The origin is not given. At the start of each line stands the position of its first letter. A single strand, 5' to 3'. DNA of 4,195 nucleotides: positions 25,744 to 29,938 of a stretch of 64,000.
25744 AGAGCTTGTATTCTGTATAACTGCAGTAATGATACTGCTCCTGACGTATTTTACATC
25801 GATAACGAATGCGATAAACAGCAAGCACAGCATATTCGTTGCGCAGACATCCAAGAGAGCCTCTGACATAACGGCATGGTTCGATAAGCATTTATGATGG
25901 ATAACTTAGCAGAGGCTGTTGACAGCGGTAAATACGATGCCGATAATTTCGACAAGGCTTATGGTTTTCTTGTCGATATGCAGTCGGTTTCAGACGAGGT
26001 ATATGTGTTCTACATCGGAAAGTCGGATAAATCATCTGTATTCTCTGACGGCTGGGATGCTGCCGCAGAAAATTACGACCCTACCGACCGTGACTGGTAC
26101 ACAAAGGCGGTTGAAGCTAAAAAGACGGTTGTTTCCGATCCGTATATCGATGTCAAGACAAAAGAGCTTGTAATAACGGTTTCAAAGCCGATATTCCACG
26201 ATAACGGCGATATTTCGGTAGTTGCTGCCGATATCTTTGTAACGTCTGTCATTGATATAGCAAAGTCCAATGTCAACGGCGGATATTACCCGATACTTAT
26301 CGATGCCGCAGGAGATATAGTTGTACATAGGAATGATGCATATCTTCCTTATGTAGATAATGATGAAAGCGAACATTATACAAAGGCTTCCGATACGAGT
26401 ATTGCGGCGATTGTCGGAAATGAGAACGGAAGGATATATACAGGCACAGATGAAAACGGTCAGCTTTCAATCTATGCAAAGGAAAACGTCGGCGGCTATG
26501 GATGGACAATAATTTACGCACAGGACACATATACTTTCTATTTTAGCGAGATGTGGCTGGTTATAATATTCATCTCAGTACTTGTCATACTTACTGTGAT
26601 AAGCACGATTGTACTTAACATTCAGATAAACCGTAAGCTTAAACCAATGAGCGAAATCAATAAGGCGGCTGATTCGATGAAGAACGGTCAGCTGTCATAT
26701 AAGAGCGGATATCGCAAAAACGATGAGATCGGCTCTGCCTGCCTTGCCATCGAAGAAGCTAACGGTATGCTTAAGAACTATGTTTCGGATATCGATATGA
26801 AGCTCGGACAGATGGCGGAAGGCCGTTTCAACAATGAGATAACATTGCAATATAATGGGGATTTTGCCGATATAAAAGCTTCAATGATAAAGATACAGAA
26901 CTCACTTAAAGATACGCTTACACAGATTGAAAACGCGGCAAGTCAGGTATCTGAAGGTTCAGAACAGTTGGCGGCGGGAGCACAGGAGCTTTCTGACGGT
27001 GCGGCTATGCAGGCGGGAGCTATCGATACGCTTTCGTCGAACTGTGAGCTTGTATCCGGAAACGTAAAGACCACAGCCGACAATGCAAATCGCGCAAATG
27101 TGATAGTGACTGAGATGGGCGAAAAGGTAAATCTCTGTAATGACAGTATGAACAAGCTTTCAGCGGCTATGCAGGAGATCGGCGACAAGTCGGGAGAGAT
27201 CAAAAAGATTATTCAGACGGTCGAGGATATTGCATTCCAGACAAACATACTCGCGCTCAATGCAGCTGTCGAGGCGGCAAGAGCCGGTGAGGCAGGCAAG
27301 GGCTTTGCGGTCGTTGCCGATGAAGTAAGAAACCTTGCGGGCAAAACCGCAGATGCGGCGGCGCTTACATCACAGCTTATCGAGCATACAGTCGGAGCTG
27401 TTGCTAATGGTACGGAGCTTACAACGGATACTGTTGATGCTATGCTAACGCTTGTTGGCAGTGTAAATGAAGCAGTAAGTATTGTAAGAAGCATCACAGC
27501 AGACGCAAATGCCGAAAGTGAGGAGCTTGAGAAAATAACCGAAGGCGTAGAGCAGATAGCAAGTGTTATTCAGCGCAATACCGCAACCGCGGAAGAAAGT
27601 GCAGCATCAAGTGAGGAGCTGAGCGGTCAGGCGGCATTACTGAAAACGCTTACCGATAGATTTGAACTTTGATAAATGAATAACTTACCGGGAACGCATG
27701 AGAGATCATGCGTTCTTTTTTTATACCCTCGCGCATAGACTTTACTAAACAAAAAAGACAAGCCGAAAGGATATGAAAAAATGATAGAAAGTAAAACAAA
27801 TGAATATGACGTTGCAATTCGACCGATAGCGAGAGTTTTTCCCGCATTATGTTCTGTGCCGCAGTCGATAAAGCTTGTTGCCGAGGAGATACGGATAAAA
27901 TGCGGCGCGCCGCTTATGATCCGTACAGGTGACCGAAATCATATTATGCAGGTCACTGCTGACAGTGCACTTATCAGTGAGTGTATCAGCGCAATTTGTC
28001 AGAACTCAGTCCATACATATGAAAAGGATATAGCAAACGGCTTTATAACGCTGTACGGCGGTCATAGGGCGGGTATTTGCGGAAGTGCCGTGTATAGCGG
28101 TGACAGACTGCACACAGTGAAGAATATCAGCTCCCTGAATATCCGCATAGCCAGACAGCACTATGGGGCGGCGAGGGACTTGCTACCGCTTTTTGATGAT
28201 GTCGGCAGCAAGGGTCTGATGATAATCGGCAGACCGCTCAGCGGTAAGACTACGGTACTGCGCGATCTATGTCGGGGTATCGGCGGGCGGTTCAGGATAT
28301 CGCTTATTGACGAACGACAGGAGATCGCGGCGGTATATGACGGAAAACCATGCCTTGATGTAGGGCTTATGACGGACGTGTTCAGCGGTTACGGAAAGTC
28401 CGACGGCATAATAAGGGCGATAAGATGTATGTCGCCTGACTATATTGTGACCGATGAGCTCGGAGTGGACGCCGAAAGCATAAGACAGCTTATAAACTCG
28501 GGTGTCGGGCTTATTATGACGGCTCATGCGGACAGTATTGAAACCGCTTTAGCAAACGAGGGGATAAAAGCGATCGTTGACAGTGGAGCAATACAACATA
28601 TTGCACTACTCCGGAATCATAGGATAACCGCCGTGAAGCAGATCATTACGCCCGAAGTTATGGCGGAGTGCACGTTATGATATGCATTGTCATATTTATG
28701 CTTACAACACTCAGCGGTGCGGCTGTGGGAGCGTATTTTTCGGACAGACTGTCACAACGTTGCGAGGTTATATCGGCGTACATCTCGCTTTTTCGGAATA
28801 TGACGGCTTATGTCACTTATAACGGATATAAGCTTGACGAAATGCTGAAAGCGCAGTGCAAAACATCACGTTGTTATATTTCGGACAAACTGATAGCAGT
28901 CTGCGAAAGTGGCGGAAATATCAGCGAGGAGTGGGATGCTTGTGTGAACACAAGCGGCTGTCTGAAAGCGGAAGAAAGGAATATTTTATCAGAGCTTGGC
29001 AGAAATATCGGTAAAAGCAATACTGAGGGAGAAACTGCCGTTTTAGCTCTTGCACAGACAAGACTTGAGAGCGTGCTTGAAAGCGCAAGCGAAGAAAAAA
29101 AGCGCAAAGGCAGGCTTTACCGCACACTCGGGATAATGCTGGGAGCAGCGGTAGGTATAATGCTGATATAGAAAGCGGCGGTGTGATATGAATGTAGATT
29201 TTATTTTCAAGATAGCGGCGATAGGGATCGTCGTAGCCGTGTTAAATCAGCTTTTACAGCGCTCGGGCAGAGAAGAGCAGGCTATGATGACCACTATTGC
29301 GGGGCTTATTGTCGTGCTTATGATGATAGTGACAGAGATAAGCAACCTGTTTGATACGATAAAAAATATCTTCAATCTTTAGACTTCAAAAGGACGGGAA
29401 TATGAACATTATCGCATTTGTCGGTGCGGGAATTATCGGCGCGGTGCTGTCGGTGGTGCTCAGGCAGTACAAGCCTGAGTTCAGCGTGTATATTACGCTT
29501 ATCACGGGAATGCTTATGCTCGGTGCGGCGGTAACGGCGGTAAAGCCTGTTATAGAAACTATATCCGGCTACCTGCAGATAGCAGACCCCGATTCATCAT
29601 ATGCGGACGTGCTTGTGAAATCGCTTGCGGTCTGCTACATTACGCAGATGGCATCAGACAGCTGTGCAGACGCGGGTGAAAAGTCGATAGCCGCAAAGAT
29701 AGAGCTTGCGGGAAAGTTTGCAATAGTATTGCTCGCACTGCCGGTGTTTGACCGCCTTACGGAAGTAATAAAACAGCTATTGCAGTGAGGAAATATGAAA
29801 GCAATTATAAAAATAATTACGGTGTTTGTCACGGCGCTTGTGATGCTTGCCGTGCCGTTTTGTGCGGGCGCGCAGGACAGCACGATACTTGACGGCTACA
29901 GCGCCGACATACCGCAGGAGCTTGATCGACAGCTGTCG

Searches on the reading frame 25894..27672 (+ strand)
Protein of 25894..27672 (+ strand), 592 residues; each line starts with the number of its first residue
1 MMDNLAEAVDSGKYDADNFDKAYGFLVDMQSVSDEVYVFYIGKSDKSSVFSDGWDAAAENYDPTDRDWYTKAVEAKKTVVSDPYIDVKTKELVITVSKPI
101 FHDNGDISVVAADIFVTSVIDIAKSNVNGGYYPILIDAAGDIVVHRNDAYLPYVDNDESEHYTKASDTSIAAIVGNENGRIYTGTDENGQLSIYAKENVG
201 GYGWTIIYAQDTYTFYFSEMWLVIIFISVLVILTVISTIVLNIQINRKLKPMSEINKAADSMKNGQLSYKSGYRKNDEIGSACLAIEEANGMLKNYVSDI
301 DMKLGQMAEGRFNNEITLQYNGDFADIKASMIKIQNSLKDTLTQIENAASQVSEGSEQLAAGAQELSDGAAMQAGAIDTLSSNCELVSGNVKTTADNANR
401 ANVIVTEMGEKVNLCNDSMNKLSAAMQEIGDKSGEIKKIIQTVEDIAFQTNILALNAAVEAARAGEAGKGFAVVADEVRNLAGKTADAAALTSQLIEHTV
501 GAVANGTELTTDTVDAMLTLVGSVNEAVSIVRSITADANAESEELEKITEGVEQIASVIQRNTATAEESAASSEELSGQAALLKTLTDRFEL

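Call 63: search_protein_families(library=ncbifam, proteins=[window:25894-27672:+], max_evalue=1e-25)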
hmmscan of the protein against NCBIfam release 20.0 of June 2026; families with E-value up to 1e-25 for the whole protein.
window:25894-27672:+ (592 aa): 5 families
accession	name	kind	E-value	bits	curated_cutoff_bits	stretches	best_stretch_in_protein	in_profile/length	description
NF047851.1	MCPCitTducer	equivalog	1.8e-46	159.4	900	1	299-585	223-509/553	methyl-accepting chemotaxis citrate transducer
NF011622.0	PRK15048.1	equivalog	2.9e-46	158.7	900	1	292-590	215-513/553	methyl-accepting chemotaxis protein II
NF007309.0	PRK09793.1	equivalog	3.2e-45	155.1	903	1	305-588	226-509/533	methyl-accepting chemotaxis protein IV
NF041847.1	transduc_aer2_vibrio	equivalog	4.6e-45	154.1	1200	1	289-587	448-749/804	aerotaxis transducer Aer2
NF011615.0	PRK15041.1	equivalog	4.2e-39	134.6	947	1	306-584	231-509/554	methyl-accepting chemotaxis protein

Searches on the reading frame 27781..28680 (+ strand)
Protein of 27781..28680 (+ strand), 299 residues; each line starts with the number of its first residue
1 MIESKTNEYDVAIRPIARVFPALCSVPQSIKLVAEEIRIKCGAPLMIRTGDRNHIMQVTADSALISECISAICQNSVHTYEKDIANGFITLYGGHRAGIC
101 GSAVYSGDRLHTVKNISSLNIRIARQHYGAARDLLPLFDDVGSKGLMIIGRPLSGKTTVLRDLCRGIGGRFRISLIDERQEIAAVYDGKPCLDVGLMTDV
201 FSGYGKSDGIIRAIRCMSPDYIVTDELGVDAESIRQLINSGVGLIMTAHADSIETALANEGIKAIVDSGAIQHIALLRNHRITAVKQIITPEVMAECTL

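Call 38: search_protein_families(library=ncbifam, proteins=[window:27781-28680:+], max_evalue=0.00001)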
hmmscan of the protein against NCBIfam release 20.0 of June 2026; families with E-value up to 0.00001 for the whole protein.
window:27781-28680:+ (299 aa): 2 families
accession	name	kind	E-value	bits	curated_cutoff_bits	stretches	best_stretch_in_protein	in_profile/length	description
TIGR02858.1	spore_III_AA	equivalog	1.3e-60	205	281.3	1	35-288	1-269/272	stage III sporulation protein AA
TIGR02788.1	VirB11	equivalog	1.7e-06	27.3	249.95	1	144-258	145-260/308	P-type DNA transfer ATPase VirB11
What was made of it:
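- Host sporulation genes: spoIIIAA/AB/AD/AE at 27781-30904 (call 38).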

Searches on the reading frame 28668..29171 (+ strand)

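Call 38: search_protein_families(library=ncbifam, proteins=[window:28668-29171:+], max_evalue=0.00001)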
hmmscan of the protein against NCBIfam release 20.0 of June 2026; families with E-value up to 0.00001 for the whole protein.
window:28668-29171:+ (167 aa): 1 family
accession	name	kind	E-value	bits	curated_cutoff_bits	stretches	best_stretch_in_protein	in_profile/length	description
TIGR02833.1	spore_III_AB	equivalog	2.7e-19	69.9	146.5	1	10-167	5-170/170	stage III sporulation protein SpoIIIAB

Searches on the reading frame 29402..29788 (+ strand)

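Call 38: search_protein_families(library=ncbifam, proteins=[window:29402-29788:+], max_evalue=0.00001)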
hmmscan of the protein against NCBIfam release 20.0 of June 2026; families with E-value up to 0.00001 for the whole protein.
window:29402-29788:+ (128 aa): 1 family
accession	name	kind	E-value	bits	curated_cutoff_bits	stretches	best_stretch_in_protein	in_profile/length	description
TIGR02849.1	spore_III_AD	equivalog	5.8e-19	68.3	85.6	1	28-126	2-100/101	stage III sporulation protein AD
